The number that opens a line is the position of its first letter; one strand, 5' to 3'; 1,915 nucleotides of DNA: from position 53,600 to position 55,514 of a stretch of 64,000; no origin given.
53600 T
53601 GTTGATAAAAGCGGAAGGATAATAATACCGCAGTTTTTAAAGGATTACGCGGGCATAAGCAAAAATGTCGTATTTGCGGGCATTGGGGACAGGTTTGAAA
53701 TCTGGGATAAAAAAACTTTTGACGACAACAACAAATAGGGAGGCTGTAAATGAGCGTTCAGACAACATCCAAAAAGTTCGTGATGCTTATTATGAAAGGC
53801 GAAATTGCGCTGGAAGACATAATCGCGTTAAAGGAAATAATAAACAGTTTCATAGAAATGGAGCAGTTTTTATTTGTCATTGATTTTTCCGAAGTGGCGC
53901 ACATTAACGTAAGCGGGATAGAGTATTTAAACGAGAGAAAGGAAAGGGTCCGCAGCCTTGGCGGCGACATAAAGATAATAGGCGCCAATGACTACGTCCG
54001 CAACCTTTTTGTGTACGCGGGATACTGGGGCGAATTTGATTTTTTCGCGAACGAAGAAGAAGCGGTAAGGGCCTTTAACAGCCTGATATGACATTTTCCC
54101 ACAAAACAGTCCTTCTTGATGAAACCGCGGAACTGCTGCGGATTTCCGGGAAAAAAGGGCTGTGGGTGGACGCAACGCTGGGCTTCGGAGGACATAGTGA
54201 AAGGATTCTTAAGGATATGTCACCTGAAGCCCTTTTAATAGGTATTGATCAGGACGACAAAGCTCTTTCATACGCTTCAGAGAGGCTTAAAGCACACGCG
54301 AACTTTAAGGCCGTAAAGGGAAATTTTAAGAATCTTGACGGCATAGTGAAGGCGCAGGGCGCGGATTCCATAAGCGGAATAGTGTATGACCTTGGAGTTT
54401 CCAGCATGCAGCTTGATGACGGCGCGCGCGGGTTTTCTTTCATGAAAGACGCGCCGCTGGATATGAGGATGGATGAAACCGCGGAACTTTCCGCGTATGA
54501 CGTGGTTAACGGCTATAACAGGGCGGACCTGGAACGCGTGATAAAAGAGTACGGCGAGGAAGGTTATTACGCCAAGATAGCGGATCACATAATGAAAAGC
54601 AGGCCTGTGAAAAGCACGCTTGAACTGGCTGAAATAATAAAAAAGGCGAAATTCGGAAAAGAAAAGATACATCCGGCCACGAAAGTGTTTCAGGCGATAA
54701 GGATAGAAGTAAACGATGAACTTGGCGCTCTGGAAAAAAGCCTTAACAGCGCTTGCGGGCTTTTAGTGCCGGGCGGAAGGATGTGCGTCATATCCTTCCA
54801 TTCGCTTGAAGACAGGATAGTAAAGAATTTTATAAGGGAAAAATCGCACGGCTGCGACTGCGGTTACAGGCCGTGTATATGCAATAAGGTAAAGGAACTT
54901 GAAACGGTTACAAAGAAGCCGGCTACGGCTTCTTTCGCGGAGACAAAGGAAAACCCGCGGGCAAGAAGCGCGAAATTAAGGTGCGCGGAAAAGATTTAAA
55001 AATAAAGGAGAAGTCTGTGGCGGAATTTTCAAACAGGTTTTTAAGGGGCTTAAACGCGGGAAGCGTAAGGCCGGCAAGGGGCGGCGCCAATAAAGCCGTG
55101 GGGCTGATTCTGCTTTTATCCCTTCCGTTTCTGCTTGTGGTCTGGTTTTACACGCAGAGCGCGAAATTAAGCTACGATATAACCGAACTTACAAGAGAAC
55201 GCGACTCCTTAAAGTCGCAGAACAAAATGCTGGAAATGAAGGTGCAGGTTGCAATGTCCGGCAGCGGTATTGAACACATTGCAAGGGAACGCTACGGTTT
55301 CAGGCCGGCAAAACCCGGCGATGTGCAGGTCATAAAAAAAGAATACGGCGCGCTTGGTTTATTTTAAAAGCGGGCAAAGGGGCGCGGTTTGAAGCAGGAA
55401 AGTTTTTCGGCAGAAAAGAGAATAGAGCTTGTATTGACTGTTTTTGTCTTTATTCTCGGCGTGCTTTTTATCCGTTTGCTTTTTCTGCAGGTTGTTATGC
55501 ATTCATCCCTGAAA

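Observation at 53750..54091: STAS-domain (anti-anti-sigma-like) gene embedded between mraZ and rsmH at the head of the dcw operon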

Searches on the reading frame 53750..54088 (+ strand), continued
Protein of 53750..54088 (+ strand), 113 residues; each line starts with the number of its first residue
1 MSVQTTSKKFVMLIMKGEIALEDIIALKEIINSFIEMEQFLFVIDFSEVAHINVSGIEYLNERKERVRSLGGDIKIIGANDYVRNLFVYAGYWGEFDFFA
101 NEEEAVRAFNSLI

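Call 82: search_protein_families(library=ncbifam, proteins=[P0364, P0197, P0226, P0118, P0316, P0308, P0248, P0053, P0322], max_evalue=0.001)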
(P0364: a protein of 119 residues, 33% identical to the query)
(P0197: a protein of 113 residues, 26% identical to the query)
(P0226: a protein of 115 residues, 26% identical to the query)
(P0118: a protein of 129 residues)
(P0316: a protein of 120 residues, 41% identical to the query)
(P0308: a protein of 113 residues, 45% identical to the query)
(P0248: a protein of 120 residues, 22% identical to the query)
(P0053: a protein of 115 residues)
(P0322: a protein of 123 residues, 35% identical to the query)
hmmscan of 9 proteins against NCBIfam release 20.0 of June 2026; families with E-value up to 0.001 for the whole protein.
P0364 (119 aa): 2 families
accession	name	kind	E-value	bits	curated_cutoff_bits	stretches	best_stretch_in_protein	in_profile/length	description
TIGR00377.1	ant_ant_sig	superfamily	1.1e-10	41.3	53.45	1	2-100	8-107/108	anti-sigma factor antagonist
TIGR02886.1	spore_II_AA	equivalog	4.3e-07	29.9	114.75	1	6-102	8-105/106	anti-sigma F factor antagonist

P0197 (113 aa): 5 families
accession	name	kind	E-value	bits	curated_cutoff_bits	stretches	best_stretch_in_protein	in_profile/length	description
TIGR00377.1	ant_ant_sig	superfamily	1.6e-18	66.5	53.45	1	5-104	7-107/108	anti-sigma factor antagonist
TIGR02886.1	spore_II_AA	equivalog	5.2e-18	65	114.75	1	7-107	5-106/106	anti-sigma F factor antagonist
NF033618.0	mlaB_1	equivalog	9.1e-07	29.2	90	1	10-95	8-90/94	lipid asymmetry maintenance protein MlaB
TIGR00815.1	sulP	subfamily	3.7e-06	25.7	380.45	1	4-100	450-556/565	sulfate permease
NF008660.1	PRK11660.1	equivalog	3.3e-05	22.4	614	1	6-99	460-551/572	C4-dicarboxylic acid transporter DauA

P0226 (115 aa): 2 families
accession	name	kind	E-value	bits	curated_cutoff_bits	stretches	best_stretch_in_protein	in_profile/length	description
TIGR02886.1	spore_II_AA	equivalog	4.5e-15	55.5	114.75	1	13-108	9-105/106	anti-sigma F factor antagonist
TIGR00377.1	ant_ant_sig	superfamily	1.8e-14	53.5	53.45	1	9-106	9-107/108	anti-sigma factor antagonist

P0118 (129 aa): 3 families
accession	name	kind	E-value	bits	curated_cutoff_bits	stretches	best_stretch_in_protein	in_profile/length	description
TIGR00377.1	ant_ant_sig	superfamily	3.2e-09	36.7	53.45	1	24-112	15-104/108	anti-sigma factor antagonist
TIGR02886.1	spore_II_AA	equivalog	3.7e-06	26.9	114.75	1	24-112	11-100/106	anti-sigma F factor antagonist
NF052652.1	YtvA_fam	equivalog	1.1e-05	25.2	250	1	21-98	144-222/243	YtvA family blue-light photoreceptor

P0316 (120 aa): 2 families
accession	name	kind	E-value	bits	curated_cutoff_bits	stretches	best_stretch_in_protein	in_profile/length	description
TIGR00377.1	ant_ant_sig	superfamily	1.7e-16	60.1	53.45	1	9-103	12-107/108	anti-sigma factor antagonist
TIGR02886.1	spore_II_AA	equivalog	9.1e-13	48.1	114.75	1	8-106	7-106/106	anti-sigma F factor antagonist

P0308 (113 aa): 2 families
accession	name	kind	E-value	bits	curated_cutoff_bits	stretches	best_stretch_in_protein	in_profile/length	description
TIGR00377.1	ant_ant_sig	superfamily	3.2e-14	52.7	53.45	1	6-100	12-107/108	anti-sigma factor antagonist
TIGR02886.1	spore_II_AA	equivalog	2.8e-12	46.6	114.75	1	9-102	11-105/106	anti-sigma F factor antagonist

P0248 (120 aa): 3 families
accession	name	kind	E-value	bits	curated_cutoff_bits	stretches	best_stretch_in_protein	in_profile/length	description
TIGR00377.1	ant_ant_sig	superfamily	1e-08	35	53.45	1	2-102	6-107/108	anti-sigma factor antagonist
TIGR02886.1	spore_II_AA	equivalog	0.00014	21.8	114.75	1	1-105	1-106/106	anti-sigma F factor antagonist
NF002134.0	PRK00971.1-4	equivalog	0.00061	18.6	557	1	4-76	324-395/429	glutaminase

P0053 (115 aa): 3 families
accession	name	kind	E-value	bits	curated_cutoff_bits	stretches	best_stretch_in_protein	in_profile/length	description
TIGR00377.1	ant_ant_sig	superfamily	4.9e-13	48.9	53.45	1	5-103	8-107/108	anti-sigma factor antagonist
TIGR02886.1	spore_II_AA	equivalog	5.8e-11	42.3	114.75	1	7-106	6-106/106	anti-sigma F factor antagonist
NF047705.1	slr1659_superfam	superfamily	2.4e-05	24.6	100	1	22-71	31-80/111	slr1659 superfamily regulator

P0322 (123 aa): 2 families
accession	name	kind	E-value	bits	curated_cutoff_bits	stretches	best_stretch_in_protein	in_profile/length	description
TIGR00377.1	ant_ant_sig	superfamily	2.7e-14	52.9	53.45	1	2-102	5-106/108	anti-sigma factor antagonist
TIGR02886.1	spore_II_AA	equivalog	5.1e-12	45.7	114.75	1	5-106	4-106/106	anti-sigma F factor antagonist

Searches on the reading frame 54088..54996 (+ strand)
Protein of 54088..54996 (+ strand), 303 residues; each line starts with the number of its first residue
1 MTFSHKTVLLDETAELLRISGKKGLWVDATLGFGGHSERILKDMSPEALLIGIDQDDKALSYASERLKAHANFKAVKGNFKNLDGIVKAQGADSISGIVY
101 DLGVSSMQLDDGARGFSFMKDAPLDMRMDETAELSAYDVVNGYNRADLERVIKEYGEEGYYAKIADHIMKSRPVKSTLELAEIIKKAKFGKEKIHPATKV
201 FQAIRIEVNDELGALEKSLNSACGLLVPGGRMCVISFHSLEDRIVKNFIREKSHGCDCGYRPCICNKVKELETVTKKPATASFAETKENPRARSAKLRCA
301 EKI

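Call 3: search_protein_families(library=pfam, proteins=[window:54088-54996:+], max_evalue=1)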
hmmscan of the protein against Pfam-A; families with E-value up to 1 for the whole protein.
window:54088-54996:+ (303 aa): 6 families
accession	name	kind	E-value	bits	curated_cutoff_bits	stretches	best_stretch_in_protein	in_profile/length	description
PF01795.25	Methyltransf_5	-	1.6e-110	369.9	27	1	3-303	2-309/309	MraW methylase family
PF13847.12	Methyltransf_31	-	1.1e-05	25.5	27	1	33-95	14-78/145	Methyltransferase domain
PF18641.6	LidA_Long_CC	-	0.00062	20.1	26.5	1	36-90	90-142/177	LidA long coiled-coil domain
PF13649.12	Methyltransf_25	-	0.0029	18.7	27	1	28-84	3-59/97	Methyltransferase domain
PF23525.1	Methyltransf_36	-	0.043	13.4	27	1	49-89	78-119/268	AprA MT2-like domain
PF03450.22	CO_deh_flav_C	-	0.15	12.7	25.5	1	22-74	25-77/102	CO dehydrogenase flavoprotein C-terminal domain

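Call 4: search_protein_families(library=ncbifam, proteins=[window:54088-54996:+], max_evalue=1)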
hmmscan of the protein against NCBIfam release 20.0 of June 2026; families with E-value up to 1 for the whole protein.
window:54088-54996:+ (303 aa): 6 families
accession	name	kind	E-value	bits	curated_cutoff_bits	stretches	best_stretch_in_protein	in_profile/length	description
TIGR00006.1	TIGR00006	equivalog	2.1e-106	355.9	154.3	1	3-302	5-309/310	16S rRNA (cytosine(1402)-N(4))-methyltransferase RsmH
NF053511.1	tRNA_U34_MnmM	equivalog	2.7e-05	23.8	135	1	22-103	17-97/183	tRNA 5-(aminomethyl)-2-thiouridylate-methyltransferase MnmM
NF041658.1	ornithlipidmtase_OlsG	equivalog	0.00038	20.3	350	1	31-110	49-128/191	ornithine lipid N-methyltransferase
NF010701.0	PRK14101.1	equivalog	0.033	12.4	920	1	128-230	181-278/638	bifunctional transcriptional regulator/glucokinase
NF001244.0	PRK00216.1-5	equivalog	0.093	12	216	1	25-84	51-113/236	bifunctional demethylmenaquinone methyltransferase/2-methoxy-6-polyprenyl-1,4-benzoquinol methylase UbiE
NF002463.0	PRK01683.1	equivalog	0.11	12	297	1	31-75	38-83/258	trans-aconitate 2-methyltransferase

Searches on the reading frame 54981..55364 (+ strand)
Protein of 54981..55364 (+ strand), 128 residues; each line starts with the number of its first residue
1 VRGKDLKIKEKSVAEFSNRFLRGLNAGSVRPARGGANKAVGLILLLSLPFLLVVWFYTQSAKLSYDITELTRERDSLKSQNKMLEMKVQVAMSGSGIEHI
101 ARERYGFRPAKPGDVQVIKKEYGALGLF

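Call 3: search_protein_families(library=pfam, proteins=[window:54981-55364:+], max_evalue=1)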
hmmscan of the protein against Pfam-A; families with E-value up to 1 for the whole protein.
window:54981-55364:+ (128 aa): 3 families
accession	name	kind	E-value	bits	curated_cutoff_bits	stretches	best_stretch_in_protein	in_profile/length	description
PF04977.20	DivIC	-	0.0001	22.5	28.9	1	42-116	1-74/80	Septum formation initiator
PF04999.18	FtsL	-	0.0036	17.8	22.9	1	41-119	18-96/97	Cell division protein FtsL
PF23884.1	DUF7237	-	0.12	13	27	1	41-101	5-63/77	Family of unknown function (DUF7237)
